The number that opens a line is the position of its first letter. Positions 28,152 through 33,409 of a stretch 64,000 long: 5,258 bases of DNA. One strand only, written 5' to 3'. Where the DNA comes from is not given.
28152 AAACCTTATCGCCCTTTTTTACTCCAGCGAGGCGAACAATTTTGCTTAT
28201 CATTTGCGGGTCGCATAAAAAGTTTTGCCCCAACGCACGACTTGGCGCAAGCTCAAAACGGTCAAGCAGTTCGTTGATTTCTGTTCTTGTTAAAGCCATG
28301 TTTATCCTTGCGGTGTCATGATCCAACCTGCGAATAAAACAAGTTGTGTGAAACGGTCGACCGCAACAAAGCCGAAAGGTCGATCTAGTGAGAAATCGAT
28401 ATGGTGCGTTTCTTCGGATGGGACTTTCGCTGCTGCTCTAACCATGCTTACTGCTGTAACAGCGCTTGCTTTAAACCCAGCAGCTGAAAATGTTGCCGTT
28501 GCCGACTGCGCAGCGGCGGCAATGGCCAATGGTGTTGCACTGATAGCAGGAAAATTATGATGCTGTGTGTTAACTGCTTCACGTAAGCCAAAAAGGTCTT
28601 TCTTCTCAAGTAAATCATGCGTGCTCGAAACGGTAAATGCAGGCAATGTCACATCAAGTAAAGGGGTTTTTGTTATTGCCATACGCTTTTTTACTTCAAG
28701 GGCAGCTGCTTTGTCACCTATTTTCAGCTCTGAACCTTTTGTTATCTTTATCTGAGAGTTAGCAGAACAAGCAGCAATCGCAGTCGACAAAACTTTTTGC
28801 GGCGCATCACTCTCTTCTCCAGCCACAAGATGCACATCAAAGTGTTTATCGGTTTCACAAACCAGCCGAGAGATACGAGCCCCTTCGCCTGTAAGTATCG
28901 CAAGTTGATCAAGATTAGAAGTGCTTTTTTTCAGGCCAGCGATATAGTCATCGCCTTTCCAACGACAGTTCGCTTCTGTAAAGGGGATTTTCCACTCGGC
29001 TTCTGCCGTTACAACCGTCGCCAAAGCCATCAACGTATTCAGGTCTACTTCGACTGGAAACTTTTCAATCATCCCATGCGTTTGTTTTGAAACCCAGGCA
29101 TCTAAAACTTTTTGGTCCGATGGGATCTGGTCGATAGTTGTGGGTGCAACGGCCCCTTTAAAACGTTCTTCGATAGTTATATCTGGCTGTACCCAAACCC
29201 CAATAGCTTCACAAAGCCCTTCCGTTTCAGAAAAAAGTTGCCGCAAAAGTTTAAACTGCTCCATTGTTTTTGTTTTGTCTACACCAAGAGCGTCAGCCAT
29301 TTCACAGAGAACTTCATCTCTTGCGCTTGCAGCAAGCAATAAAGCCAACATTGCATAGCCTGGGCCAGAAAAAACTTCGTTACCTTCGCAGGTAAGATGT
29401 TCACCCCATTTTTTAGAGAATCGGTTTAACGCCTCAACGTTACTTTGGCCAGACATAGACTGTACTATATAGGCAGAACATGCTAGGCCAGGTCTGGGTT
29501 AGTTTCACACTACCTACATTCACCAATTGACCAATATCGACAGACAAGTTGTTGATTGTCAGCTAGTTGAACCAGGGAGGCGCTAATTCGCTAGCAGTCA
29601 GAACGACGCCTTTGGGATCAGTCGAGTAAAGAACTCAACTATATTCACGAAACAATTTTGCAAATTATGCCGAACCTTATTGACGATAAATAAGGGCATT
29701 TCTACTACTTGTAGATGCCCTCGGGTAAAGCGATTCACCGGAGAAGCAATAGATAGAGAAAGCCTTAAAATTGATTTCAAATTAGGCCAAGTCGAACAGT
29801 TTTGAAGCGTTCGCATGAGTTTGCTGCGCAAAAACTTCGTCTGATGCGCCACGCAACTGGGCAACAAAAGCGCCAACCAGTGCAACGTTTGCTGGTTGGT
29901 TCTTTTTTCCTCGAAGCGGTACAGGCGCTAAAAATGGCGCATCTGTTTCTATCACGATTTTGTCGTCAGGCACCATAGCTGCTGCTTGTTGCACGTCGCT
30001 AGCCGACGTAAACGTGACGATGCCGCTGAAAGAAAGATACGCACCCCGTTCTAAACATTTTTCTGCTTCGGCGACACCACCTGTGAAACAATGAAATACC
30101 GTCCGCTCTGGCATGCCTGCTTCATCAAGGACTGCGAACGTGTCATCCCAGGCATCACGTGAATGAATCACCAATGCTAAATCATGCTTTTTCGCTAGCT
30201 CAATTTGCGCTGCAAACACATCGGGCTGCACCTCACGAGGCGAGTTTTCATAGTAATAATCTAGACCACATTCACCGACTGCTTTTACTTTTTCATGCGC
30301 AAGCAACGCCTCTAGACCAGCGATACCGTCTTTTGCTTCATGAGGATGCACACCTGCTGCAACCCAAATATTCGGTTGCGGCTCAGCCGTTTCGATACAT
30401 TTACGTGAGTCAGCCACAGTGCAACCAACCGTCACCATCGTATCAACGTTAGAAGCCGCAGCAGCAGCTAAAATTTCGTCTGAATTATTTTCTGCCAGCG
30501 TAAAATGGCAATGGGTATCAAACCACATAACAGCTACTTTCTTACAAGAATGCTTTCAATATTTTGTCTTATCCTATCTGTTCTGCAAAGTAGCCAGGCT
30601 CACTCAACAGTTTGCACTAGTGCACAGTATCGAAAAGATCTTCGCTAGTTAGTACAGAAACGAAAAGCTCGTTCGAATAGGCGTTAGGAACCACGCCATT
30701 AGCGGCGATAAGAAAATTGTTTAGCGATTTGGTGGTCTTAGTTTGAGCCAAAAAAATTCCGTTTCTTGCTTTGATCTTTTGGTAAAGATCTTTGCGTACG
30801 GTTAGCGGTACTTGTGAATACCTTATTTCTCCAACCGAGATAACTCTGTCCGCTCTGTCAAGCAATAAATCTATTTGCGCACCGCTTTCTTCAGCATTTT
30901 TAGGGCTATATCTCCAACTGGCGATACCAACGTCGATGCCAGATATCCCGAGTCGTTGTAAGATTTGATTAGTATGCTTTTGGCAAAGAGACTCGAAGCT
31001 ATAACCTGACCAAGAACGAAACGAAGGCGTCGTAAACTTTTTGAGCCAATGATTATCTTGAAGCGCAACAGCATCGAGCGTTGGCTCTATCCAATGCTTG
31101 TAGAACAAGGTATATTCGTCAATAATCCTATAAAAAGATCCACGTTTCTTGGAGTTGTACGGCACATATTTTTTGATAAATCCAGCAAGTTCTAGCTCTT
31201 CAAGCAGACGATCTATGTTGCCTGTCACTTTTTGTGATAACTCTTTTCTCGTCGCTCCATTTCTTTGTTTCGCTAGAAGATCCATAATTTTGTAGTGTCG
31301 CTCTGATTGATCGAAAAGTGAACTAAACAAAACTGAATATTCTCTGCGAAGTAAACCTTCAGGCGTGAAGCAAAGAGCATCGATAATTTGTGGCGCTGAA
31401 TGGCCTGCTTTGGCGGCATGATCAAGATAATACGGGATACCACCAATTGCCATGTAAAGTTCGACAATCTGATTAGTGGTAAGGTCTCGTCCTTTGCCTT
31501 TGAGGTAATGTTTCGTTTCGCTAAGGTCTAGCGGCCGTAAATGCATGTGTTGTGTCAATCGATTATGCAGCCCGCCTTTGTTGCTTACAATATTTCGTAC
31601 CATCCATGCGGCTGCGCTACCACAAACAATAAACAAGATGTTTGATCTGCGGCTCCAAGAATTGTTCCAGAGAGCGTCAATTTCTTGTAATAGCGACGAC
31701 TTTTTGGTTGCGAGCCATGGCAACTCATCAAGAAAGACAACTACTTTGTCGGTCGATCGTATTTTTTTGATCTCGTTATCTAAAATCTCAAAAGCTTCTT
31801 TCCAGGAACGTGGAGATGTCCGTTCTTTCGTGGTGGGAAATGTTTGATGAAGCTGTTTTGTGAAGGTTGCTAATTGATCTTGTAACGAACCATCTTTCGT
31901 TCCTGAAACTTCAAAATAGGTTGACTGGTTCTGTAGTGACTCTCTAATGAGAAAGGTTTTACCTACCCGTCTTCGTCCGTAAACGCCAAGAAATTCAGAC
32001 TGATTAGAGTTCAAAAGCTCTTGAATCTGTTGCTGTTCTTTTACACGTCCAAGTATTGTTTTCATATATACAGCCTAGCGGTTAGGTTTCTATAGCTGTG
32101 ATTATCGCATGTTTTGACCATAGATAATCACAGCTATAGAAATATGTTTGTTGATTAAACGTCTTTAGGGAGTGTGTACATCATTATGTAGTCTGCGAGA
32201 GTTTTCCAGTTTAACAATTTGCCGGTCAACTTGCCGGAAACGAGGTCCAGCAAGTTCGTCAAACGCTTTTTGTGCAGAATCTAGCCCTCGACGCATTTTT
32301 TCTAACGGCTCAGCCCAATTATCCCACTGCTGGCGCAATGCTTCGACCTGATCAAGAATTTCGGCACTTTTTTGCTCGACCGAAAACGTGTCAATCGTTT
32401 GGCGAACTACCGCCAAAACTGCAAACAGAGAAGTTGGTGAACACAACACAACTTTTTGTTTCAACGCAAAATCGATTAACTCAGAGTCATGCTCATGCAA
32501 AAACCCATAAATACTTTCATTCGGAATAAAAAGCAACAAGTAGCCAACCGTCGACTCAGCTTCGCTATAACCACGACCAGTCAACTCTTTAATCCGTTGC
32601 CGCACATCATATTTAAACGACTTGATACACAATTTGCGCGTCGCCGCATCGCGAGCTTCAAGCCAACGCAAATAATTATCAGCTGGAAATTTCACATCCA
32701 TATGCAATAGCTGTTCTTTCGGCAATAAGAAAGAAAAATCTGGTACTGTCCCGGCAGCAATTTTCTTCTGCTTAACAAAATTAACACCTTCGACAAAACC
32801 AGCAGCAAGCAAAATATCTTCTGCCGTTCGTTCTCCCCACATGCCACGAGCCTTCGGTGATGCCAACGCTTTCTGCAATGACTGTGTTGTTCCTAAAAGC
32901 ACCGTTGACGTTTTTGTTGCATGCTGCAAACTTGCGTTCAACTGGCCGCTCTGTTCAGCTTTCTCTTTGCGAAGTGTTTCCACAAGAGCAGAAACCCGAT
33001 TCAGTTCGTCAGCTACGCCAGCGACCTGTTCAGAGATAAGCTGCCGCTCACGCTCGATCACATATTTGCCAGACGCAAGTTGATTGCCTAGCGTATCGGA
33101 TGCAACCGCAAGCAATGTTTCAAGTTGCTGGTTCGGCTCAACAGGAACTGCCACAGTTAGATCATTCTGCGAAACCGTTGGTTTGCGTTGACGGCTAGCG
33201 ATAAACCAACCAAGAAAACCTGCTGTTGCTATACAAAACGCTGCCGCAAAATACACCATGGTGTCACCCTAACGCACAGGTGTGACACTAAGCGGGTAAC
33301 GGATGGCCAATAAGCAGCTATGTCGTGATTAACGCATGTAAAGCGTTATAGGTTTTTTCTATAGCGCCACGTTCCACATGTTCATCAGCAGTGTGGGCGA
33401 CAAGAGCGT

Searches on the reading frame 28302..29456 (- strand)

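Call 58: search_protein_families(library=pfam, proteins=[window:28302-29456:-], max_evalue=0.0001)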
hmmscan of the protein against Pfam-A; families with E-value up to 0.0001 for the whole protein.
window:28302-29456:- (384 aa): 1 family
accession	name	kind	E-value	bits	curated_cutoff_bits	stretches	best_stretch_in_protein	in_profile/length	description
PF00079.25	Serpin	-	5.8e-28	98.6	27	2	253-382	247-370/370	Serpin (serine protease inhibitor)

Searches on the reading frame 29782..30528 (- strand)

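Call 59: search_protein_families(library=pfam, proteins=[window:29782-30528:-], max_evalue=0.0001)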
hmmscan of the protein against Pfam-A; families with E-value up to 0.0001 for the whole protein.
window:29782-30528:- (248 aa): 1 family
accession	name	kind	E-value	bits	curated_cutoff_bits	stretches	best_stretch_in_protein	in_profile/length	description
PF01026.27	TatD_DNase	-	2.8e-79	266.5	27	1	3-245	1-252/253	TatD related DNase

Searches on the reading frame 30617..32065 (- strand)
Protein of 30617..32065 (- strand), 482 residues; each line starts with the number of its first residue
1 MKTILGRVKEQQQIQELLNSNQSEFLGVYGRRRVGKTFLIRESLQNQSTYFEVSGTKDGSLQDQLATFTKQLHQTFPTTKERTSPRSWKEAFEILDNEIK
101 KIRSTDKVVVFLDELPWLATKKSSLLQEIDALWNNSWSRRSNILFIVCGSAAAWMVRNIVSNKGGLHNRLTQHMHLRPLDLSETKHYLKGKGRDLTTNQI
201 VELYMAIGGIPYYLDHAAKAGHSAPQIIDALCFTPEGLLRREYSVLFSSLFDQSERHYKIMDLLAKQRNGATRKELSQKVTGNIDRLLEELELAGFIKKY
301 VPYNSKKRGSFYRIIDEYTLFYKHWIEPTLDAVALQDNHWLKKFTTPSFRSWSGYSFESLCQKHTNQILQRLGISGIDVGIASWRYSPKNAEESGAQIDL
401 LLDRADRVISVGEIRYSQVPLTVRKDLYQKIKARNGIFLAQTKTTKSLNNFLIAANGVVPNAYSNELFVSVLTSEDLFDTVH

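Call 59: search_protein_families(library=pfam, proteins=[window:30617-32065:-], max_evalue=0.0001)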
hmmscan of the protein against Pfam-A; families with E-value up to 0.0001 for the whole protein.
window:30617-32065:- (482 aa): 4 families
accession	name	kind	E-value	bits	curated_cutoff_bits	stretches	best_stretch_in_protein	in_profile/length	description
PF01637.24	ATPase_2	-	1.5e-19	71.2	33.2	1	7-214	4-222/225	ATPase domain predominantly from Archaea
PF13173.12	AAA_14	-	4.7e-07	30.3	27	1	24-183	3-127/129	AAA domain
PF13401.12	AAA_22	-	8e-07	29.9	27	1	24-150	6-123/130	AAA domain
PF13191.12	AAA_16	-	1e-06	29.8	32.6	1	5-128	3-154/167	AAA ATPase domain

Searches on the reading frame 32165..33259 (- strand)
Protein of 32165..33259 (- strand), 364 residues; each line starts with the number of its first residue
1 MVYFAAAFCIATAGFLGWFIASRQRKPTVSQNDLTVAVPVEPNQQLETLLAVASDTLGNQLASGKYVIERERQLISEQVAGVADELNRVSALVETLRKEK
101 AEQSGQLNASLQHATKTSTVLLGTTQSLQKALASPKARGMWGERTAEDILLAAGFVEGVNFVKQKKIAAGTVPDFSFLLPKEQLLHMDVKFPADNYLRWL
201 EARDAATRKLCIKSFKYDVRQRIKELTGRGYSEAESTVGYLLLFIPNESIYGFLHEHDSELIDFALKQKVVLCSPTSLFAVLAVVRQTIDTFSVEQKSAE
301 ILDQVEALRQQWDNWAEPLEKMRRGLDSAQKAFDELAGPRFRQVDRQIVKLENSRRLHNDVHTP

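Call 59: search_protein_families(library=pfam, proteins=[window:32165-33259:-], max_evalue=0.0001)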
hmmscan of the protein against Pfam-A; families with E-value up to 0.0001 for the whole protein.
window:32165-33259:- (364 aa): 1 family
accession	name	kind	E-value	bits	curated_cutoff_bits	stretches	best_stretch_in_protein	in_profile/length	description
PF02646.22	RmuC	-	3.1e-62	210.7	26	1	75-353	3-283/291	RmuC family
